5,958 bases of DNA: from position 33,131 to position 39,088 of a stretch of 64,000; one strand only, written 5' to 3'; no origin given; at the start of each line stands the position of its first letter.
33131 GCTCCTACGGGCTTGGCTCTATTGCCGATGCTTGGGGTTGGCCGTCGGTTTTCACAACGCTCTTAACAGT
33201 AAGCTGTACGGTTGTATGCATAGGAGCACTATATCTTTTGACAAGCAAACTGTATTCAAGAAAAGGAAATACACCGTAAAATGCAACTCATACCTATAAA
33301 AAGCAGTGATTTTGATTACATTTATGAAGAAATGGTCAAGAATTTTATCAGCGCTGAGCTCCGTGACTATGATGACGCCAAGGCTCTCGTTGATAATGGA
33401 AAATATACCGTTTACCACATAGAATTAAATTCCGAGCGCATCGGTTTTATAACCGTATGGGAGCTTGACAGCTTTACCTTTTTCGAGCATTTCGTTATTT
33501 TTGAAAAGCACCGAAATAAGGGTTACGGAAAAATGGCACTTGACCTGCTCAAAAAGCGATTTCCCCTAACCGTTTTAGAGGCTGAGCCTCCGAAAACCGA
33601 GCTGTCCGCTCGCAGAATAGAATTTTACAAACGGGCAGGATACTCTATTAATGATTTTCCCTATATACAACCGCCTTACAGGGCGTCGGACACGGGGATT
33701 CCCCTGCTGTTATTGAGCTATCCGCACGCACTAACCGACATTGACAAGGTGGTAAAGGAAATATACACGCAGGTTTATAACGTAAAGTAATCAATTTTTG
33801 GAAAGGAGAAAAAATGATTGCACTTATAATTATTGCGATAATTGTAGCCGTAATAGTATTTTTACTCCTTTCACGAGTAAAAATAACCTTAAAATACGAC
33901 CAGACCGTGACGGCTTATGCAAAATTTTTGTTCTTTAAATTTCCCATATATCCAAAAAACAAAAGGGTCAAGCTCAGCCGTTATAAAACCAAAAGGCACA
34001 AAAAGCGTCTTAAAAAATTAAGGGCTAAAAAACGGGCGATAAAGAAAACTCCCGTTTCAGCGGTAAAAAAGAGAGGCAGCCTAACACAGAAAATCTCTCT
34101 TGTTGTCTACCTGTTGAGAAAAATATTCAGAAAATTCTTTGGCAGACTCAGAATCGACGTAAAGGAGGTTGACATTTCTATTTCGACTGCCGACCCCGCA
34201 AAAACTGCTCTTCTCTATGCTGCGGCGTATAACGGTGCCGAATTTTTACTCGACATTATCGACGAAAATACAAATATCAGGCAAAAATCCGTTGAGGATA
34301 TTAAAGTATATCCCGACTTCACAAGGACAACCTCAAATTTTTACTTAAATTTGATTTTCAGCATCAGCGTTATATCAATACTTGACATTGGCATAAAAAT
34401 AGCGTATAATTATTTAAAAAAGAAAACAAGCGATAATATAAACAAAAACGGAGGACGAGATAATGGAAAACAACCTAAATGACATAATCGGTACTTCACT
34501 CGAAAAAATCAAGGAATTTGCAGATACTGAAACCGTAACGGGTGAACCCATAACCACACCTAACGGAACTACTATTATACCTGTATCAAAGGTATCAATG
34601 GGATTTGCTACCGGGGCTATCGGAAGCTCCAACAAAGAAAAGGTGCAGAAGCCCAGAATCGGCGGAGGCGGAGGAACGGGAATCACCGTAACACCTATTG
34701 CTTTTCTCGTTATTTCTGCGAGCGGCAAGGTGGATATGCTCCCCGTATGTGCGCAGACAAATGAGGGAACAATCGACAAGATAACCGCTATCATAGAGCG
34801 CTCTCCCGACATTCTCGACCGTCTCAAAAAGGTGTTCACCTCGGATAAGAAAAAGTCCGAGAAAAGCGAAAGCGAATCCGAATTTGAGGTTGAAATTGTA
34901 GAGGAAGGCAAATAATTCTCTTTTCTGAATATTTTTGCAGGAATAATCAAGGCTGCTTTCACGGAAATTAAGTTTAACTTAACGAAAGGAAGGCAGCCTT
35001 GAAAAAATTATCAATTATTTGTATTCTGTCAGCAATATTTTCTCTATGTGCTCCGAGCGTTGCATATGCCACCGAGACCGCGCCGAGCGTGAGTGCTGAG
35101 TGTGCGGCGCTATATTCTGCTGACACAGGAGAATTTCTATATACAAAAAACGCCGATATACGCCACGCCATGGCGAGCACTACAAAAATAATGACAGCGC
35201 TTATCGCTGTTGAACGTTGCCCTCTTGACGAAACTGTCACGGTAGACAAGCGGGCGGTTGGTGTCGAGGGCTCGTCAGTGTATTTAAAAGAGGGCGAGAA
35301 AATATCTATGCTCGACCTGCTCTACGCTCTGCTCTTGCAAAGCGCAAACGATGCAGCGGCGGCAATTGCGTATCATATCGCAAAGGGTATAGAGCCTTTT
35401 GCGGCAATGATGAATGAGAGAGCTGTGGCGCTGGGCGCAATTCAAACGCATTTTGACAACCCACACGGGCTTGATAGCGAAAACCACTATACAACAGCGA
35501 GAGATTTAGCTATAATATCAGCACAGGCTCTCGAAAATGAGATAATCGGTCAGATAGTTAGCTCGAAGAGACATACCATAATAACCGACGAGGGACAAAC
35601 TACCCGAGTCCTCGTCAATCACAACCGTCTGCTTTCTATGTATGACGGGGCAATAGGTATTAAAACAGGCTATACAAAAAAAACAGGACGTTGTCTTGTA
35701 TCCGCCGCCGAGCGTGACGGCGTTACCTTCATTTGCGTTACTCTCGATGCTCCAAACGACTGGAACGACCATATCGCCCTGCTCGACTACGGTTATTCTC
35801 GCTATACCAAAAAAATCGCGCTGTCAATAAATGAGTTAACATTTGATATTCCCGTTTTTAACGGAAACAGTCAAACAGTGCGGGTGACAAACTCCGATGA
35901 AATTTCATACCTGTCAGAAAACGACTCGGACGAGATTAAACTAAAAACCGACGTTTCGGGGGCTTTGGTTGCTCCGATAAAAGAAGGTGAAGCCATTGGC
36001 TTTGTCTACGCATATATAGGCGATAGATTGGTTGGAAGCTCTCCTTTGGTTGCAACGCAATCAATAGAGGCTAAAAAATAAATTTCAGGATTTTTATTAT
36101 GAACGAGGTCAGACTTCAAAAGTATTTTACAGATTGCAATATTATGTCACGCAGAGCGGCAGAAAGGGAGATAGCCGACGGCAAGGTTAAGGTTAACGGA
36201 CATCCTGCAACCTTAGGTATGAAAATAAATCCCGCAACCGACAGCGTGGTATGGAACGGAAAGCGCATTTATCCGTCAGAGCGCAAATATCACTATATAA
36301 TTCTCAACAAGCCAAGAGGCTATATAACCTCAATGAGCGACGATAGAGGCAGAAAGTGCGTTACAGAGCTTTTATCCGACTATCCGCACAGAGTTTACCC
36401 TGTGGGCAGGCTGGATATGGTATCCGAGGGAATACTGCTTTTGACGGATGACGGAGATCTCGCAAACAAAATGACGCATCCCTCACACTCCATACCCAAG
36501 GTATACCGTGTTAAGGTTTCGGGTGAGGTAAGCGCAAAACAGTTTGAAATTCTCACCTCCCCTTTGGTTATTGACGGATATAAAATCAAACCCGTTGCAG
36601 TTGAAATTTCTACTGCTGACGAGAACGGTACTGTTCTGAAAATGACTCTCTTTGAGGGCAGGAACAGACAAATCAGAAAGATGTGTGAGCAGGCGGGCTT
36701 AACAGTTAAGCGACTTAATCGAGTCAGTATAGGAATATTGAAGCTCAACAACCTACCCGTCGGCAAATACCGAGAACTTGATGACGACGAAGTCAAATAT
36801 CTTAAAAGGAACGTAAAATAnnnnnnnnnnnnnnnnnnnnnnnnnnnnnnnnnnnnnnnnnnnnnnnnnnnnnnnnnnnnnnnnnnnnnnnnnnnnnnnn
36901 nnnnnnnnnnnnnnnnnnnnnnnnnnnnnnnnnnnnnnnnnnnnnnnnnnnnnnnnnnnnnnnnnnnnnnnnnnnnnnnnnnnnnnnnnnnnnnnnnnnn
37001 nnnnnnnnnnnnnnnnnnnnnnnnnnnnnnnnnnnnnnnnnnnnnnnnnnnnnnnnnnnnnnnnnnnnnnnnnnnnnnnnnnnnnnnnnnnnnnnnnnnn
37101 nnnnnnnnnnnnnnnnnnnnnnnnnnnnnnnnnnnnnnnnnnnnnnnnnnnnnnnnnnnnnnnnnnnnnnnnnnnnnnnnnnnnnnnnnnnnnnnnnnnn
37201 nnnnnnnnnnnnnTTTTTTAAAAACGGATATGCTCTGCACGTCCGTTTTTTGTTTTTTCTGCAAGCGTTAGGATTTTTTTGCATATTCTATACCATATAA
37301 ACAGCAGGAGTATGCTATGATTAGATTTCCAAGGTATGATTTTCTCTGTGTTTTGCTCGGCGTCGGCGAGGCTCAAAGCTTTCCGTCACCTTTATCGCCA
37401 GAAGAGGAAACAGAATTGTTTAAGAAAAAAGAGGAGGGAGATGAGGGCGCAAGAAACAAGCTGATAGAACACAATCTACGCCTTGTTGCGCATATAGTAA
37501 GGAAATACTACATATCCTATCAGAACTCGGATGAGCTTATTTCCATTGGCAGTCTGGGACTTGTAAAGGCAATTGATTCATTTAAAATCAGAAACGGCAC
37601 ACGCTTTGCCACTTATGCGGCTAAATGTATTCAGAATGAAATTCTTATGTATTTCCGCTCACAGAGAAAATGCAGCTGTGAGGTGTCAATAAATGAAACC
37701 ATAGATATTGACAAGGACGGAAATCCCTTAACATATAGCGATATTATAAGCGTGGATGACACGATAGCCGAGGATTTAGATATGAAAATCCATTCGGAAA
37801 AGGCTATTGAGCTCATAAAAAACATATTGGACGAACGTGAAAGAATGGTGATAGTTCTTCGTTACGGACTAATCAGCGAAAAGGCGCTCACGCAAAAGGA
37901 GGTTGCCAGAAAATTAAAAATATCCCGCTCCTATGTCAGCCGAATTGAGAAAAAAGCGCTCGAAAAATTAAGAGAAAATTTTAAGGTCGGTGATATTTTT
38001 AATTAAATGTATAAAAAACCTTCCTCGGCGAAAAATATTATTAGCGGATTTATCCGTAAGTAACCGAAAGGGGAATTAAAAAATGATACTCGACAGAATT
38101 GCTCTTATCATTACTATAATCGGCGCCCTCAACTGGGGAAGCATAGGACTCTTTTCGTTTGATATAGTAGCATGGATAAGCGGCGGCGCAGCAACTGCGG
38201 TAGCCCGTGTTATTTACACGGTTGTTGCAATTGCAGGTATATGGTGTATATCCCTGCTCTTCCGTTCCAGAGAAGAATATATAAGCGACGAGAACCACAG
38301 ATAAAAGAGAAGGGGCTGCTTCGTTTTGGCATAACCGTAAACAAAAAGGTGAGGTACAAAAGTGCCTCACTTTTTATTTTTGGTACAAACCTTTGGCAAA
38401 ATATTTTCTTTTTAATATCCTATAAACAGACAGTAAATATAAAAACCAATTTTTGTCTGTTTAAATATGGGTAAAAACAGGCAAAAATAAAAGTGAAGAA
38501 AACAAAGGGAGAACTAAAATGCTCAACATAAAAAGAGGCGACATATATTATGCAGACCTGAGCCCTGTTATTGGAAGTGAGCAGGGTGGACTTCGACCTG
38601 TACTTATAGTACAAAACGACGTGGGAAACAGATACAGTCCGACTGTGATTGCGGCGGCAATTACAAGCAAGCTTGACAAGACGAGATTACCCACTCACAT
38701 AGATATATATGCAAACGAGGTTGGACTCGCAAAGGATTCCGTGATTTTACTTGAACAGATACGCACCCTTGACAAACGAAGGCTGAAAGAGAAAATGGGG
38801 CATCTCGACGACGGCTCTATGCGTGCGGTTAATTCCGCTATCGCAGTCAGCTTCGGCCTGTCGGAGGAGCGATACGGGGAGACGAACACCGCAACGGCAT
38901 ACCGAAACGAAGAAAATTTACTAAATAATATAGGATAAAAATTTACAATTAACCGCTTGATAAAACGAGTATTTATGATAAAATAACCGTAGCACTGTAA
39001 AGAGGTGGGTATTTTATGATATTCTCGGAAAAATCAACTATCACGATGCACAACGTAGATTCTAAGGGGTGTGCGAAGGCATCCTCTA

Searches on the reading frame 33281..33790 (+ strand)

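Call 70: search_protein_families(library=pfam, proteins=[window:33281-33790:+], max_evalue=0.001)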
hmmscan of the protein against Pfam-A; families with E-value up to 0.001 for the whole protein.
window:33281-33790:+ (169 aa): 3 families
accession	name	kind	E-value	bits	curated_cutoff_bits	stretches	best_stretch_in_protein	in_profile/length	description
PF00583.31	Acetyltransf_1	-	3.4e-07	31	20.7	1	14-121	4-116/116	Acetyltransferase (GNAT) family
PF13508.13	Acetyltransf_7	-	5.7e-07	30.3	27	1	42-122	3-83/84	Acetyltransferase (GNAT) domain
PF13673.13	Acetyltransf_10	-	0.00057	20.3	23.6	1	16-121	7-107/128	Acetyltransferase (GNAT) domain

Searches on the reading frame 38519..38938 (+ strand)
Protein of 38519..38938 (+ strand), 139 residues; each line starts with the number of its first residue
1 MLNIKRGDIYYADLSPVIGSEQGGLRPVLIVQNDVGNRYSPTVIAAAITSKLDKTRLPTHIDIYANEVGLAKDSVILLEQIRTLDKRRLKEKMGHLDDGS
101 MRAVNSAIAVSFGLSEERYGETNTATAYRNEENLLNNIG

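Call 70: search_protein_families(library=pfam, proteins=[window:38519-38938:+], max_evalue=0.001)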
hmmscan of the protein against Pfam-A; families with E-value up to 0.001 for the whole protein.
window:38519-38938:+ (139 aa): 1 family
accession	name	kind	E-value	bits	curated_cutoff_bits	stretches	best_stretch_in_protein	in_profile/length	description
PF02452.23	PemK_toxin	-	2.8e-36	124.4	23.1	1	5-112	1-109/109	PemK-like, MazF-like toxin of type II toxin-antitoxin system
